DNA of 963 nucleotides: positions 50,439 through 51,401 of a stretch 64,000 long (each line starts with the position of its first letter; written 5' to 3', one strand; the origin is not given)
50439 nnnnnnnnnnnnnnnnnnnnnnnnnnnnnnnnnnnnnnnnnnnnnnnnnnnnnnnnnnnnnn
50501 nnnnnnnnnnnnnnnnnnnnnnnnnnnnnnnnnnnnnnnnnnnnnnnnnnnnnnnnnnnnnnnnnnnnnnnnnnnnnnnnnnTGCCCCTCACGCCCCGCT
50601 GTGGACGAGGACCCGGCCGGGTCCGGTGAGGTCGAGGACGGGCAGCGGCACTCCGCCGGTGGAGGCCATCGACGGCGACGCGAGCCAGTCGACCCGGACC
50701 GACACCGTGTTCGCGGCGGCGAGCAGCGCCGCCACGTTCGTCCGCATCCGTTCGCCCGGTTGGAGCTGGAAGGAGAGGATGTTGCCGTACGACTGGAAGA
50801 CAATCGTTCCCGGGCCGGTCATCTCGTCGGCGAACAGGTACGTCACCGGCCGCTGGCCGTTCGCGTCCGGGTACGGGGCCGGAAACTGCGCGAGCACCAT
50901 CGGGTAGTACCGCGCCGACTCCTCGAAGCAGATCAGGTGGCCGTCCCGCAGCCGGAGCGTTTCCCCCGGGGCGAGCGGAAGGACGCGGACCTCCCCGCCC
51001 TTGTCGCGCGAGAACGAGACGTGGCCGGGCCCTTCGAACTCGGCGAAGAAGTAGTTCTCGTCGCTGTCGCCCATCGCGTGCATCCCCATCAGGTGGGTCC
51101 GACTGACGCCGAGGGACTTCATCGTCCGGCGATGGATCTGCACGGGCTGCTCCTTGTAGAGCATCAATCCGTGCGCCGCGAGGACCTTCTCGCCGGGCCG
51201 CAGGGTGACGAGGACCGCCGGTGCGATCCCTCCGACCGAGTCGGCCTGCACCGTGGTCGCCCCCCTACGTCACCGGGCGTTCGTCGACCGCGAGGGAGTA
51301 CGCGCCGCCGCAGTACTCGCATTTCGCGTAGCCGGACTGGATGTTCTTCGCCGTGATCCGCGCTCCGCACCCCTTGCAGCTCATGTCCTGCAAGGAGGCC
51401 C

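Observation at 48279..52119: Candidate uncharacterised system: three AIM24/DUF124 paralogs, an interleaved zinc ribbon, an orphan protein, a GNAT and a MOSC protein in one compact operon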

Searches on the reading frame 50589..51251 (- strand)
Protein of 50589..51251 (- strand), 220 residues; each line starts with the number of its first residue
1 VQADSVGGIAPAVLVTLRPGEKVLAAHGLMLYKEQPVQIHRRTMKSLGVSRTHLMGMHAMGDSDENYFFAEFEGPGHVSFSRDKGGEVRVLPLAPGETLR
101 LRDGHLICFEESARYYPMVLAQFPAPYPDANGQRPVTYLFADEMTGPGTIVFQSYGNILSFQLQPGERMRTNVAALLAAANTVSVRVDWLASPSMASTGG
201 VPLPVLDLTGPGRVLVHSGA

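Call 3: search_protein_families(library=pfam, max_evalue=0.01, proteins=[window:50589-51251:-])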
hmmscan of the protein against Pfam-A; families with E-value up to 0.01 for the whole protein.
window:50589-51251:- (220 aa): 1 family
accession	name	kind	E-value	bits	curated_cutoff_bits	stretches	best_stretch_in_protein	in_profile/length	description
PF01987.23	AIM24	-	3.7e-24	86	25.7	1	11-218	9-204/205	Mitochondrial biogenesis AIM24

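Call 4: search_protein_families(library=ncbifam, max_evalue=0.01, proteins=[window:50589-51251:-])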
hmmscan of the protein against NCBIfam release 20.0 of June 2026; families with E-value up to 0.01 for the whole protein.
window:50589-51251:- (220 aa): 1 family
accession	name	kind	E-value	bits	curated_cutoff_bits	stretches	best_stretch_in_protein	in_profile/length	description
TIGR00266.1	TIGR00266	hypoth_equivalog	0.00028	20.5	96.6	1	14-189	15-175/222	TIGR00266 family protein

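Call 5: search_protein_families(library=padloc, max_evalue=0.01, proteins=[window:50589-51251:-])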
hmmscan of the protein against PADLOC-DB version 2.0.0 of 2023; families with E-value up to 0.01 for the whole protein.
window:50589-51251:- (220 aa): 0 families

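Call 7: find_encoding_contigs(protein=window:50589-51251:-, flank=10000, max_places=10)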
Protein window:50589-51251:- (220 aa): no gene with exactly this product is on record in the collection.

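Call 8: find_homologous_proteins(query=window:50589-51251:-, max_evalue=0.00001)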
Query window:50589-51251:- (220 aa): 87 proteins with E <= 0.00001 among 2434 candidates.
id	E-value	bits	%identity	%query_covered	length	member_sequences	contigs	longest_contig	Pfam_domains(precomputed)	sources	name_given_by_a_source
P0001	1.5e-135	468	94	100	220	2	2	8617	PF01987.24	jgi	jgi:uncharacterized protein (AIM24 family)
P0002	8.6e-134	462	93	100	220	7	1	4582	PF01987.24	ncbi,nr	ncbi:MAG: AIM24 family protein [Thermoplasmata archaeon]|nr:AIM24 family protein [Thermoplasmata arc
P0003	2.0e-127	441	88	100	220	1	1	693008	PF01987.24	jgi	jgi:uncharacterized protein (AIM24 family)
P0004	3.3e-127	440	88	100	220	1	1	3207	PF01987.24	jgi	jgi:uncharacterized protein (AIM24 family)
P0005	2.3e-126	438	88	100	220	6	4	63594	PF01987.24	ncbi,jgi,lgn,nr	ncbi:MAG TPA: AIM24 family protein [Thermoplasmata archaeon]|nr:AIM24 family protein [Thermoplasmata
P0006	1.8e-124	431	86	100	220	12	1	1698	PF01987.24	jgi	jgi:uncharacterized protein (AIM24 family)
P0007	5.0e-123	427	86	100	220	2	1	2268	PF01987.24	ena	-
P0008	1.8e-119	415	83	100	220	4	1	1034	PF01987.24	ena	-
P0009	4.9e-119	414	83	100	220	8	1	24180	PF01987.24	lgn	-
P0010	3.5e-117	408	81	100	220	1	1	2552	PF01987.24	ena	-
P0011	3.3e-116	405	82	100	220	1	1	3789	PF01987.24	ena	-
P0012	5.9e-104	364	70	100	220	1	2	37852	PF01987.24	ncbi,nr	ncbi:MAG: AIM24 family protein [Thermoplasmata archaeon]|nr:AIM24 family protein [Thermoplasmata arc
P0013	1.5e-101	357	70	100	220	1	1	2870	PF01987.24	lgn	-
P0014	5.8e-98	345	70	100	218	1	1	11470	PF01987.24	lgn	-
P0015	3.8e-97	342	69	100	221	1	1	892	PF01987.24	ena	-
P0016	6.0e-97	342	80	85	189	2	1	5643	PF01987.24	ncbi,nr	ncbi:MAG TPA: AIM24 family protein, partial [Thermoplasmata archaeon]|nr:AIM24 family protein [Therm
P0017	1.6e-89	317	66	100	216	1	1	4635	PF01987.24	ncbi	-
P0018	3.0e-89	316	90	70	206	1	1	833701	PF01987.24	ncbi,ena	-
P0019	3.7e-88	313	58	100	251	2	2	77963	PF01987.24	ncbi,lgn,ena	-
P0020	1.4e-87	311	65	100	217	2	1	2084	PF01987.24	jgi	jgi:uncharacterized protein (AIM24 family)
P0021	5.0e-87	309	65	100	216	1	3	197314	PF01987.24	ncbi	-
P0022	1.8e-86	307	63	100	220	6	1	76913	PF01987.24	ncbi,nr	ncbi:MAG: AIM24 family protein [Thermoplasmata archaeon]|nr:AIM24 family protein [Thermoplasmata arc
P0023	5.6e-85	302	62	100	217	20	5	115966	PF01987.24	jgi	jgi:uncharacterized protein (AIM24 family)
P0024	5.9e-85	302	63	100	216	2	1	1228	PF01987.24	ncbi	-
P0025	1.2e-84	301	64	100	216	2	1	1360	PF01987.24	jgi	-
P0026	1.5e-84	301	62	100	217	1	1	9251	PF01987.24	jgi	jgi:uncharacterized protein (AIM24 family)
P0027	1.5e-84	301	64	100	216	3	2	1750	PF01987.24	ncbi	-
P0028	1.4e-83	298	63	100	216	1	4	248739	PF01987.24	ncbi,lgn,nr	ncbi:MAG: AIM24 family protein [Euryarchaeota archaeon]|nr:AIM24 family protein [Euryarchaeota archa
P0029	1.5e-83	298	63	100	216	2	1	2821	PF01987.24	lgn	-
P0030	1.7e-83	298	63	100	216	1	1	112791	PF01987.24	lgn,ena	-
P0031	2.8e-83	297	63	100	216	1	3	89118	PF01987.24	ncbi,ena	-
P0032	3.8e-83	296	63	100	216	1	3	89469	PF01987.24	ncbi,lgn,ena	-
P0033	1.7e-82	294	63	100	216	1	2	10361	PF01987.24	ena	-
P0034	1.7e-82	294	62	100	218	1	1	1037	PF01987.24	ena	-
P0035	2.7e-82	294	60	100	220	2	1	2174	PF01987.24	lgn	-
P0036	4.1e-82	293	62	100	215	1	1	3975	PF01987.24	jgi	jgi:uncharacterized protein (AIM24 family)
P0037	6.4e-82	292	59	100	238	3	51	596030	PF01987.24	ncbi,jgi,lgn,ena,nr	ncbi:MAG: AIM24 family protein [Candidatus Thermoplasmatota archaeon]|jgi:uncharacterized protein (A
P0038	9.6e-82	292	63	100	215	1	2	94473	PF01987.24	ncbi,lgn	ncbi:MAG: AIM24 family protein [Thermoplasmata archaeon]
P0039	9.9e-82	292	64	100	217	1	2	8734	PF01987.24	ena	-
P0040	1.0e-81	292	54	100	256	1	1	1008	PF01987.24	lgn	-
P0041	1.1e-81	292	64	100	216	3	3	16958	PF01987.24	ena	-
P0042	2.0e-81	291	62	100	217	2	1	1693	PF01987.24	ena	-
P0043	2.6e-81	290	62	100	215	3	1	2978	PF01987.24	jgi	jgi:uncharacterized protein (AIM24 family)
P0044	3.1e-81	290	62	100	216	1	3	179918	PF01987.24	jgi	jgi:uncharacterized protein (AIM24 family)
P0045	6.0e-81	289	59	100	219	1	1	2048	PF01987.24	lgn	-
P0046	6.2e-81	289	62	100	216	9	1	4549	PF01987.24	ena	-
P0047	6.5e-81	289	56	100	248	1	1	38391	PF01987.24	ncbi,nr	ncbi:MAG: AIM24 family protein [Thermoplasmata archaeon]|nr:AIM24 family protein [Thermoplasmata arc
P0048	9.9e-81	289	63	100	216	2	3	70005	PF01987.24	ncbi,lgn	-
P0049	2.8e-80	287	60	100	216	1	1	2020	PF01987.24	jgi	jgi:uncharacterized protein (AIM24 family)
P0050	1.5e-79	285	61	100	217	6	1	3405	PF01987.24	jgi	jgi:uncharacterized protein (AIM24 family)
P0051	1.6e-79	285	62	100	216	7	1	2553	PF01987.24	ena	-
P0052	1.8e-79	284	58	100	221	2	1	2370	PF01987.24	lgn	-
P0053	2.2e-79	284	59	100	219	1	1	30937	PF01987.24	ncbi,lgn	-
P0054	2.4e-79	284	56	100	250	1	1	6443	PF01987.24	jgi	jgi:uncharacterized protein (AIM24 family)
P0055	2.8e-79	284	63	100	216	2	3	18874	PF01987.24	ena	-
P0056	4.4e-79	283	60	100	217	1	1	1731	PF01987.24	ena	-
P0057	2.9e-78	280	55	100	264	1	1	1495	PF01987.24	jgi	jgi:uncharacterized protein (AIM24 family)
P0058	5.4e-78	280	60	100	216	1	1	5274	PF01987.24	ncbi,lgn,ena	-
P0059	5.5e-78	280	61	100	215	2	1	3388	PF01987.24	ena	-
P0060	7.6e-78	279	59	100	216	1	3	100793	PF01987.24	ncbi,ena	-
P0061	7.8e-77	276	61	100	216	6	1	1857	PF01987.24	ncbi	-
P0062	1.3e-76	275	61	100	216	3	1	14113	PF01987.24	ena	-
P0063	1.6e-76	275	55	100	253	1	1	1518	PF01987.24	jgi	jgi:uncharacterized protein (AIM24 family)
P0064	2.8e-76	274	58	100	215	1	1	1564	PF01987.24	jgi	jgi:uncharacterized protein (AIM24 family)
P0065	8.1e-76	272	59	93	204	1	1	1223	PF01987.24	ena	-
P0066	2.5e-75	271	60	100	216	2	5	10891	PF01987.24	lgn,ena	-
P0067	9.6e-75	269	55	100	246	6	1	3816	PF01987.24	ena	-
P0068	4.4e-74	267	51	100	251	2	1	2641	PF01987.24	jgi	jgi:uncharacterized protein (AIM24 family)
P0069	4.6e-74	267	56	99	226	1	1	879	PF01987.24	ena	-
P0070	1.3e-73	265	58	100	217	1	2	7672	PF01987.24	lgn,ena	-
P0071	1.5e-73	265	52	100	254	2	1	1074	PF01987.24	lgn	-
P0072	3.6e-73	264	58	100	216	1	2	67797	PF01987.24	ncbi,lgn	ncbi:MAG: AIM24 family protein [Thermoplasmata archaeon]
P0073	2.0e-72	261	55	100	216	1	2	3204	PF01987.24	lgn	-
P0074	9.1e-71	256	56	100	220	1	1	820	PF01987.24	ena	-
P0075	2.6e-67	245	56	100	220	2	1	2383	PF01987.24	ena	-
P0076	1.3e-65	239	54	100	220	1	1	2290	PF01987.24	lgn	-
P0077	9.9e-64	233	51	100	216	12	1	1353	PF01987.24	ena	-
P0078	1.8e-63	232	53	87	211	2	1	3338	PF01987.24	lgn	-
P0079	1.9e-60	222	52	100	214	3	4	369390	PF01987.24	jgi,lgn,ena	jgi:uncharacterized protein (AIM24 family)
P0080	1.3e-59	220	50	100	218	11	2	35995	PF01987.24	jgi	jgi:uncharacterized protein (AIM24 family)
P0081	7.5e-54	201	48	100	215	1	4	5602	PF01987.24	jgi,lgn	jgi:uncharacterized protein (AIM24 family)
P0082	5.8e-25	106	34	84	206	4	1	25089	PF01987.24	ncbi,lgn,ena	-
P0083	9.3e-20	89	33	99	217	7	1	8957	PF01987.24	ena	-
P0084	1.3e-15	76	29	99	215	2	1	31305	PF01987.24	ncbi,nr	ncbi:MAG: AIM24 family protein [Thermoplasmata archaeon]|nr:AIM24 family protein [Thermoplasmata arc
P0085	2.4e-15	75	29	99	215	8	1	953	PF01987.24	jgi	jgi:uncharacterized protein (AIM24 family)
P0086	2.8e-15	75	31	85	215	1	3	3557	PF01987.24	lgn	-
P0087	3.8e-15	74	30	99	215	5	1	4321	PF01987.24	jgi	jgi:uncharacterized protein (AIM24 family)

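Call 9: find_encoding_contigs(protein=P0003, flank=8000, max_places=2)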
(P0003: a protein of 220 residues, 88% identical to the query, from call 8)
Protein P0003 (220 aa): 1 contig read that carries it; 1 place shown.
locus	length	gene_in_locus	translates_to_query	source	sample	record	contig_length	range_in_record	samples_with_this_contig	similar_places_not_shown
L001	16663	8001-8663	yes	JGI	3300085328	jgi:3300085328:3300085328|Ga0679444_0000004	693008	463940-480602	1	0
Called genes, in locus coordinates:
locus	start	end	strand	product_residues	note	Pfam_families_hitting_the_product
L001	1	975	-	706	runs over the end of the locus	PF05317:Thermopsin, PF08308:PEGA (weak)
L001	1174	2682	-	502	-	PF24681:Kelch_KLHDC2_KLHL20_DRC7, PF24981:Beta-prop_ATRN-LZTR1 (weak), PF13415:Beta-prop_FBX42, PF24681:Kelch_KLHDC2_KLHL20_DRC7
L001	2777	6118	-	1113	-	PF24681:Kelch_KLHDC2_KLHL20_DRC7, PF13415:Beta-prop_FBX42 (weak), PF24981:Beta-prop_ATRN-LZTR1 (weak), PF24681:Kelch_KLHDC2_KLHL20_DRC7 (weak), PF00801:PKD (weak), PF24681:Kelch_KLHDC2_KLHL20_DRC7, PF13415:Beta-prop_FBX42, PF18911:PKD_4, +3 more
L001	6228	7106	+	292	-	PF00106:adh_short, PF08659:KR, PF23441:SDR (weak), PF13561:adh_short_C2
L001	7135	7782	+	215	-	PF01987:AIM24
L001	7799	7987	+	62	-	-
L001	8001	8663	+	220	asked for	PF01987:AIM24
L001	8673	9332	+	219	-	PF01987:AIM24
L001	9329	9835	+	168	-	-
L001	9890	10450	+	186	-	PF13527:Acetyltransf_9 (weak), PF00583:Acetyltransf_1, PF13673:Acetyltransf_10, PF13508:Acetyltransf_7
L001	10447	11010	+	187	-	PF03473:MOSC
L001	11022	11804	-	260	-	PF00561:Abhydrolase_1, PF12146:Hydrolase_4, PF12697:Abhydrolase_6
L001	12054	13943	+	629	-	-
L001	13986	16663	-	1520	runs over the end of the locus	-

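Call 10: find_encoding_contigs(protein=P0037, flank=8000, max_places=3)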
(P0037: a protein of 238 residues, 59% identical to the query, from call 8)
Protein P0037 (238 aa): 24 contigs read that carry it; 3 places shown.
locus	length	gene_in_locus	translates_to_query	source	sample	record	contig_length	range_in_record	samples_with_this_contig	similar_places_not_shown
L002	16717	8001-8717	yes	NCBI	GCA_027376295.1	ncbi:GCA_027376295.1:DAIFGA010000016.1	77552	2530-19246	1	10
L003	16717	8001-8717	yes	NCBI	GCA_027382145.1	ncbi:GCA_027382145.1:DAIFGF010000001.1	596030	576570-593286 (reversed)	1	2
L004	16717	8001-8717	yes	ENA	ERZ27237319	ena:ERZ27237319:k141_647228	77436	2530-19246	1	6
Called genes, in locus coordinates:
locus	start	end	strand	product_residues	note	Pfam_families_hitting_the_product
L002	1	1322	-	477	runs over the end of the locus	PF02347:GDC-P, PF21478:GcvP2_C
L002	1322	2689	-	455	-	PF02347:GDC-P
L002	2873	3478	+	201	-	PF02568:ThiI, PF03054:tRNA_Me_trans (faint)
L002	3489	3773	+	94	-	-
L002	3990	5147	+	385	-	PF00108:Thiolase_N, PF00109:ketoacyl-synt, PF02803:Thiolase_C, PF22691:Thiolase_C_1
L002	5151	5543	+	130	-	PF01796:OB_ChsH2_C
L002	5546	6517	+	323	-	PF01791:DeoC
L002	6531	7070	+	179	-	PF04034:Ribo_biogen_C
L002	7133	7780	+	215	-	PF01987:AIM24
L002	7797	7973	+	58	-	-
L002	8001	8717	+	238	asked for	PF01987:AIM24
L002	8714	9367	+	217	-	PF01987:AIM24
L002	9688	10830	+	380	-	PF00091:Tubulin, PF12327:FtsZ_C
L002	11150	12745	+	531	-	-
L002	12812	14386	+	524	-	PF02142:MGS, PF01808:AICARFT_IMPCHas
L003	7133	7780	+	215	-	PF01987:AIM24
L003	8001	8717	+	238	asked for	PF01987:AIM24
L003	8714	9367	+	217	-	PF01987:AIM24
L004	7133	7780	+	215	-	PF01987:AIM24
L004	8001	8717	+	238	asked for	PF01987:AIM24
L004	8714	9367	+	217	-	PF01987:AIM24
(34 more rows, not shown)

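Call 11: find_encoding_contigs(protein=P0079, flank=8000, max_places=3)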
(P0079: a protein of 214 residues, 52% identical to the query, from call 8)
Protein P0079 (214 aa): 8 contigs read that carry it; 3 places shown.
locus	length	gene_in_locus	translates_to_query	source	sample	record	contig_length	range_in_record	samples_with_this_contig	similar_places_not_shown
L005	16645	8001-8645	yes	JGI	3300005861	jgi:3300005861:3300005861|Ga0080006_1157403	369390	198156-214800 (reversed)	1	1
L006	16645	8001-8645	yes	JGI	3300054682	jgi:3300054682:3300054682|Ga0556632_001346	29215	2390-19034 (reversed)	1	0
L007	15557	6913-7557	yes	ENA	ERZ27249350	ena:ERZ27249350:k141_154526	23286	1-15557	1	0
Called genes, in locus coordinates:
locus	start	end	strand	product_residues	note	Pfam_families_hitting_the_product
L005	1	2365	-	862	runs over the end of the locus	PF10108:DNA_pol_B_exo2 (weak), PF03104:DNA_pol_B_exo1, PF00136:DNA_pol_B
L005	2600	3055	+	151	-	PF00164:Ribosom_S12_S23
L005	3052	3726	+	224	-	PF00177:Ribosomal_S7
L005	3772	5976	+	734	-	PF00009:GTP_EFTU, PF22042:EF-G_D2, PF03144:GTP_EFTU_D2, PF14492:EFG_III, PF03764:EFG_IV, PF00679:EFG_C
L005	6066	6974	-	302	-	PF00535:Glycos_transf_2, PF10111:Glyco_tranf_2_2, PF13506:Glyco_transf_21 (weak), PF13641:Glyco_tranf_2_3, PF13632:Glyco_trans_2_3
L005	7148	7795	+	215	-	PF01987:AIM24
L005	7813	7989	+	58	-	-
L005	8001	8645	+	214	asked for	PF01987:AIM24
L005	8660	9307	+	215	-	PF01987:AIM24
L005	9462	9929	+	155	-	-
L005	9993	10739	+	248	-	PF03099:BPL_LplA_LipB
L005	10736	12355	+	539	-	PF01039:Carboxyl_trans, PF03255:ACCA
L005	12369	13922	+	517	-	PF00682:HMGL-like, PF02436:PYC_OADA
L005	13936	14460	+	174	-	PF00364:Biotin_lipoyl, PF25917:BSH_RND, PF25973:BSH_CzcB (faint), PF25984:BSH_YknX (weak), PF25919:BSH_CusB (weak)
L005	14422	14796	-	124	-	-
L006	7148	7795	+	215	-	PF01987:AIM24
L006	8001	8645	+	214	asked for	PF01987:AIM24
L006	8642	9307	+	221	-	PF01987:AIM24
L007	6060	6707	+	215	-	PF01987:AIM24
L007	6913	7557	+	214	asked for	PF01987:AIM24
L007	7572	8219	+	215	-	PF01987:AIM24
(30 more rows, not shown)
